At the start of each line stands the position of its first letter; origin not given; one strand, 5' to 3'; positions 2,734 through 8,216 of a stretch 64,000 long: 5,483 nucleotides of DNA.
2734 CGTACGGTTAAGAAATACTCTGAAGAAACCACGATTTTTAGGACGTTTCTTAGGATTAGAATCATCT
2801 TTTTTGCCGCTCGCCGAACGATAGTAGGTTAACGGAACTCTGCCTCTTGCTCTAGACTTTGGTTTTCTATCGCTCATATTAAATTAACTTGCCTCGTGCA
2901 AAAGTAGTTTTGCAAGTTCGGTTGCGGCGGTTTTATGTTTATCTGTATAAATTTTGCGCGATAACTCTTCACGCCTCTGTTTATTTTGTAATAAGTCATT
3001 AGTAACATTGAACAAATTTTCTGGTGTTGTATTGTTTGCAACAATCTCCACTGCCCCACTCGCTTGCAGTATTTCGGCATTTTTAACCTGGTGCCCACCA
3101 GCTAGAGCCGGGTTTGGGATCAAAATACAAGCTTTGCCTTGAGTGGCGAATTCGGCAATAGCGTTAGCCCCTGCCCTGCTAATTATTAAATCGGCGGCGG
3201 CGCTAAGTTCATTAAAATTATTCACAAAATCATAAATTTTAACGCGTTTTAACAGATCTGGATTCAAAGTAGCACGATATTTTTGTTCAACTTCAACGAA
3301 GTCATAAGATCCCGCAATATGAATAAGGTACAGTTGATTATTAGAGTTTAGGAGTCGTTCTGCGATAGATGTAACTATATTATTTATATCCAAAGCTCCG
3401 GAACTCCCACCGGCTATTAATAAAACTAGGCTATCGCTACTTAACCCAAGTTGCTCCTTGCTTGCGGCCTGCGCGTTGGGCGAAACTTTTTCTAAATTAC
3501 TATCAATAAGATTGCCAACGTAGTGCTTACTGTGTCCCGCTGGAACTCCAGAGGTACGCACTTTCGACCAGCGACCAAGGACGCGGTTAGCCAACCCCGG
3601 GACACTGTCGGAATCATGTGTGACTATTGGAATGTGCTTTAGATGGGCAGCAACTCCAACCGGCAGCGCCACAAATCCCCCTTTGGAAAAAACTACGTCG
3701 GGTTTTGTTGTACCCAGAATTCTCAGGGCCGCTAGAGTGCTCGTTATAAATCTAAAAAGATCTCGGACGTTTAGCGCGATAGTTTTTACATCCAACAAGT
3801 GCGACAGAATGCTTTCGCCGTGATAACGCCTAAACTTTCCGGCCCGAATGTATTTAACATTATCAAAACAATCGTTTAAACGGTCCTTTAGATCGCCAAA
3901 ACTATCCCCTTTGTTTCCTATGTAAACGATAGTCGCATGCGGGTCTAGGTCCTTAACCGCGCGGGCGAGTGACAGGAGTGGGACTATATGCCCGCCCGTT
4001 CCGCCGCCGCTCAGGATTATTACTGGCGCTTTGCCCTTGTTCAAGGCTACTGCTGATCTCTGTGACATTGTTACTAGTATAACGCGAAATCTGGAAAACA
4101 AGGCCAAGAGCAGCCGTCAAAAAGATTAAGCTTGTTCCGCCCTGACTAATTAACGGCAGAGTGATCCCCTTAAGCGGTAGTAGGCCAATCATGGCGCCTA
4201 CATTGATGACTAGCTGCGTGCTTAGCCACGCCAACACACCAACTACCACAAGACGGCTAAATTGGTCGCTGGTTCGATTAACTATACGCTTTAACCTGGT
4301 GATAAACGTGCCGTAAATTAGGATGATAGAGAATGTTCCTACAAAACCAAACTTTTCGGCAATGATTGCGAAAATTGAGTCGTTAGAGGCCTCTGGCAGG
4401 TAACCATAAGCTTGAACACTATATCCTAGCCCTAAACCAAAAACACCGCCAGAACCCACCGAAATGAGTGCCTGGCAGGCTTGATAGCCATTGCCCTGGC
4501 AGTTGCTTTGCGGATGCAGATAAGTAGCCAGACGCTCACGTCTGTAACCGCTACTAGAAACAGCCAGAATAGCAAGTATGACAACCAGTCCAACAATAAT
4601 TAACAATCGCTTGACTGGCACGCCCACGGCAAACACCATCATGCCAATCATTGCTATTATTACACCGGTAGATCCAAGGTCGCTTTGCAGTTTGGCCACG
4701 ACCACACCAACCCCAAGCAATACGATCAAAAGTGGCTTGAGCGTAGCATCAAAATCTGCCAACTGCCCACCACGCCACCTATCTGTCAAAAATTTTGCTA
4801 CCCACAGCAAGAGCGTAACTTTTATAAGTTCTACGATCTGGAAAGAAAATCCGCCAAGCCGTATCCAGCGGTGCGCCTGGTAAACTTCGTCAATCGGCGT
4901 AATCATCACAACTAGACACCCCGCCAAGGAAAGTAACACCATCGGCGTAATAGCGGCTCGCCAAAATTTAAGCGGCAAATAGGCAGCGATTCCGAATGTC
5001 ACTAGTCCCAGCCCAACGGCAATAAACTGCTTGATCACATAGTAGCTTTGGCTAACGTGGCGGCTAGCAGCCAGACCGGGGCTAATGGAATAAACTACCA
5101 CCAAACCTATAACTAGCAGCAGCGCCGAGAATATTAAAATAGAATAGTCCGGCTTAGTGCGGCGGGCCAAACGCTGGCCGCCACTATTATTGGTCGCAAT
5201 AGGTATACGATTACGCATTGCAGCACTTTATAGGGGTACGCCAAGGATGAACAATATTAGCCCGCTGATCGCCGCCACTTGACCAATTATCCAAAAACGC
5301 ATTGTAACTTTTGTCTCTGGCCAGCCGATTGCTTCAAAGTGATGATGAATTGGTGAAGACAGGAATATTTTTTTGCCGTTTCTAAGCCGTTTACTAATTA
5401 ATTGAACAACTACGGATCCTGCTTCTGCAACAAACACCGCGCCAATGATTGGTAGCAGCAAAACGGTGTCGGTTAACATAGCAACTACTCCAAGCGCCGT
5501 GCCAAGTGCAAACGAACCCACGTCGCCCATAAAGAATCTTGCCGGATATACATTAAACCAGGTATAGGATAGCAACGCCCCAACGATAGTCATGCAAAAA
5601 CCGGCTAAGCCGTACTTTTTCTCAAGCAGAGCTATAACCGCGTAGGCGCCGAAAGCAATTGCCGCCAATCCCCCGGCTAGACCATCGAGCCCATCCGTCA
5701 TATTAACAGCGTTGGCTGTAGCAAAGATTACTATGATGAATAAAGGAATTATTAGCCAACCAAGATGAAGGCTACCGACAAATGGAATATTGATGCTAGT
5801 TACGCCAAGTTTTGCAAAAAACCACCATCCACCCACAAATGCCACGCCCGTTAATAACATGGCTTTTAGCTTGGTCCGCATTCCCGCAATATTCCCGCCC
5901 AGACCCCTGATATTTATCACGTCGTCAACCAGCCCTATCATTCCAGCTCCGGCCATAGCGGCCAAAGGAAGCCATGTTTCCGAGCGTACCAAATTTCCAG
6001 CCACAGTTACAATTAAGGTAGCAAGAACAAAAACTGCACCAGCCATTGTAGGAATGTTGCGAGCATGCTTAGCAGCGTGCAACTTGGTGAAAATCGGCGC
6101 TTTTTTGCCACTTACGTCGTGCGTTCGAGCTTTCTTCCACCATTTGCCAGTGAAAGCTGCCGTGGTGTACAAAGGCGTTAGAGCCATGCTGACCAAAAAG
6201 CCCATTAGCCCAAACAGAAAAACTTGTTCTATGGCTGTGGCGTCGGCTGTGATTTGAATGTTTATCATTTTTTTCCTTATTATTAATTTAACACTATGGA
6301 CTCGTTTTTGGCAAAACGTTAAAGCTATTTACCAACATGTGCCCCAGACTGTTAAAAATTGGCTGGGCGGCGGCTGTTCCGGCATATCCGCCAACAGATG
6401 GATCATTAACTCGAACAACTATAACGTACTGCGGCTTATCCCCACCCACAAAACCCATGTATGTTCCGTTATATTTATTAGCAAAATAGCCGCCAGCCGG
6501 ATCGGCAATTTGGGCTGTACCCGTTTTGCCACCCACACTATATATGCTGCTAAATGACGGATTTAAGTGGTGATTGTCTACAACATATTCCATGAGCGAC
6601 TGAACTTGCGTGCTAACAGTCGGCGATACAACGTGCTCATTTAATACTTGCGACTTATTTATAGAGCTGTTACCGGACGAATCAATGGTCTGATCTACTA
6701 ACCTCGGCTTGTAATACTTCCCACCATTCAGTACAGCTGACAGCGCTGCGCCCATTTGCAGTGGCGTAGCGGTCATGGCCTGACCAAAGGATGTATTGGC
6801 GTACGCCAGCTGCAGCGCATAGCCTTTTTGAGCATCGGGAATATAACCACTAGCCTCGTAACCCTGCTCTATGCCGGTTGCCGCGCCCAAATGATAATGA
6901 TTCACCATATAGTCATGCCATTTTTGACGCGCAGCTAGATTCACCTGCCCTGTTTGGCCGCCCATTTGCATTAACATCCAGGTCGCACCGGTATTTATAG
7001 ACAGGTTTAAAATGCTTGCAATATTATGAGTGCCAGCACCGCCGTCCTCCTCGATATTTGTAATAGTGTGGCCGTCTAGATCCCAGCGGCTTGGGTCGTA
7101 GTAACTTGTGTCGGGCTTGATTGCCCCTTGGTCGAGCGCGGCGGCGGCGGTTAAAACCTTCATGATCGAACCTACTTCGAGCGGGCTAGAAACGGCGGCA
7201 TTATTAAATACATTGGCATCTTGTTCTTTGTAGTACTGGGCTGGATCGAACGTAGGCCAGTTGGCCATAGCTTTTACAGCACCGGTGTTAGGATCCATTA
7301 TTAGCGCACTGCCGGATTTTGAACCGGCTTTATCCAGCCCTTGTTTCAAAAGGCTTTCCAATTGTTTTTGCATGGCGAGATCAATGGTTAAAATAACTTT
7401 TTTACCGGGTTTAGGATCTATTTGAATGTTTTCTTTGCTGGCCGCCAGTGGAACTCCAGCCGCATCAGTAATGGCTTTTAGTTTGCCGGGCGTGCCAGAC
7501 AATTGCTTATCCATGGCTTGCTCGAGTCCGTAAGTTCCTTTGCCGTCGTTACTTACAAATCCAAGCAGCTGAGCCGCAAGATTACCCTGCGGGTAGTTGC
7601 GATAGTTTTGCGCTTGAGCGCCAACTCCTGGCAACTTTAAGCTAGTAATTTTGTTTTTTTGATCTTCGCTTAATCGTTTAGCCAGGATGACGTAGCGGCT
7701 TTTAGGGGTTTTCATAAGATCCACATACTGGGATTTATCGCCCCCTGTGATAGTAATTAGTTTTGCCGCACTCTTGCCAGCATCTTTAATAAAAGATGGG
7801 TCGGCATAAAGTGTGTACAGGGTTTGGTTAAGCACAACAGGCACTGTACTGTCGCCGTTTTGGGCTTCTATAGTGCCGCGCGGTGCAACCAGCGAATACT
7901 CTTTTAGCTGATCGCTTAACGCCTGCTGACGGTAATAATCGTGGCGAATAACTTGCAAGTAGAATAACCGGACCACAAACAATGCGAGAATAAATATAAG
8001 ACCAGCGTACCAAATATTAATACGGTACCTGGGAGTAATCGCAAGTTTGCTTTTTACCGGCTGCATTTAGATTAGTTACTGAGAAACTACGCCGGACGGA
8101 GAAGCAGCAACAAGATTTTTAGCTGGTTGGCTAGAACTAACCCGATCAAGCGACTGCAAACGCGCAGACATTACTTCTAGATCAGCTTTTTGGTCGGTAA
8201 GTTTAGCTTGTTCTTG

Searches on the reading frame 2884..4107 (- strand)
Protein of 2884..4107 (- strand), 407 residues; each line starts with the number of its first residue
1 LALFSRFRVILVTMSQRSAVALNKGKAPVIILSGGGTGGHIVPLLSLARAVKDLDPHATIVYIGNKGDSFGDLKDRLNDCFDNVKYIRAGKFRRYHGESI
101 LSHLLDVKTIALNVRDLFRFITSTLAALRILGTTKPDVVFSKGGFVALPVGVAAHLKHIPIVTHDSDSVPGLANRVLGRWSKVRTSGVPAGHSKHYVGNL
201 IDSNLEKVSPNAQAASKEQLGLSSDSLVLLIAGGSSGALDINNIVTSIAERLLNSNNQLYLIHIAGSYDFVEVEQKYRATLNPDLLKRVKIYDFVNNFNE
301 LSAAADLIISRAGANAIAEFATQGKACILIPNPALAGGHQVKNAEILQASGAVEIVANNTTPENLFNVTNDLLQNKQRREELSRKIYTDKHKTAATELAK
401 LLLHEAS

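Call 43: search_protein_families(library=pfam, proteins=[window:2884-4107:-], max_evalue=0.00001)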
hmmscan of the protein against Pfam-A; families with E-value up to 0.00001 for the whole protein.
window:2884-4107:- (407 aa): 2 families
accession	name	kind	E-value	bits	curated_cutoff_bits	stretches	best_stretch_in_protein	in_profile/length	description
PF04101.22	Glyco_tran_28_C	-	7.6e-35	120.8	22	1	228-396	1-164/166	Glycosyltransferase family 28 C-terminal domain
PF03033.26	Glyco_transf_28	-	2.2e-24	86.5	26.2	1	30-181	1-134/139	Glycosyltransferase family 28 N-terminal domain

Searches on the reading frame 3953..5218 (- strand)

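Call 8: search_protein_families(library=pfam, proteins=[window:3953-5218:-])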
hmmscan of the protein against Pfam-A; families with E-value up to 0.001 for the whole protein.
window:3953-5218:- (421 aa): 1 family
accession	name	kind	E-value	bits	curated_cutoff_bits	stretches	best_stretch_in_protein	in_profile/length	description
PF01098.24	FTSW_RODA_SPOVE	-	5.6e-86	289.2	26.4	1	28-382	5-355/356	Cell cycle protein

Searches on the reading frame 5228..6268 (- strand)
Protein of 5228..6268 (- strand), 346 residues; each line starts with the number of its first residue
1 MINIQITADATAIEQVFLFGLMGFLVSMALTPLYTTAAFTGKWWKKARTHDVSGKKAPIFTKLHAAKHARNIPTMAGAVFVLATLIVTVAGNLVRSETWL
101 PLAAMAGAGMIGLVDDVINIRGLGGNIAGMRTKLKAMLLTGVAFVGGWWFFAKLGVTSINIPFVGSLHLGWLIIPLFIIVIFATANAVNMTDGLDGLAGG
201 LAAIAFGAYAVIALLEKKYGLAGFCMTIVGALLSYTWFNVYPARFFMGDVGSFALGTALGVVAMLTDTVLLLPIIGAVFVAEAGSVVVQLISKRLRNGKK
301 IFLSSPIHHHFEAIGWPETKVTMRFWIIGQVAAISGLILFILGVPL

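Call 8: search_protein_families(library=pfam, proteins=[window:5228-6268:-])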
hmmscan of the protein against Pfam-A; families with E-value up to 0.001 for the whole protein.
window:5228-6268:- (346 aa): 1 family
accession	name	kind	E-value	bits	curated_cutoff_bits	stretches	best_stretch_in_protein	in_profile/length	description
PF00953.26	Glycos_transf_4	-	1.3e-32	113.4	27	1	101-265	4-158/160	Glycosyl transferase family 4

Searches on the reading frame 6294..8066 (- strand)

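Call 8: search_protein_families(library=pfam, proteins=[window:6294-8066:-])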
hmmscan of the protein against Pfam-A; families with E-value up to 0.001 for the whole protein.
window:6294-8066:- (590 aa): 3 families
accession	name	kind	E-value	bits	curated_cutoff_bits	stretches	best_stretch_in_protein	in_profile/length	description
PF00905.27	Transpeptidase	-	9.1e-57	193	22.1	1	252-573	1-296/299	Penicillin binding protein transpeptidase domain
PF03717.20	PBP_dimer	-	4.7e-17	63.4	24.4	1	60-208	3-177/180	Penicillin-binding Protein dimerisation domain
PF21922.1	PBP_dimer_2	-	3.5e-06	27.6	27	1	155-196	24-64/83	Penicillin binding protein A dimerisation domain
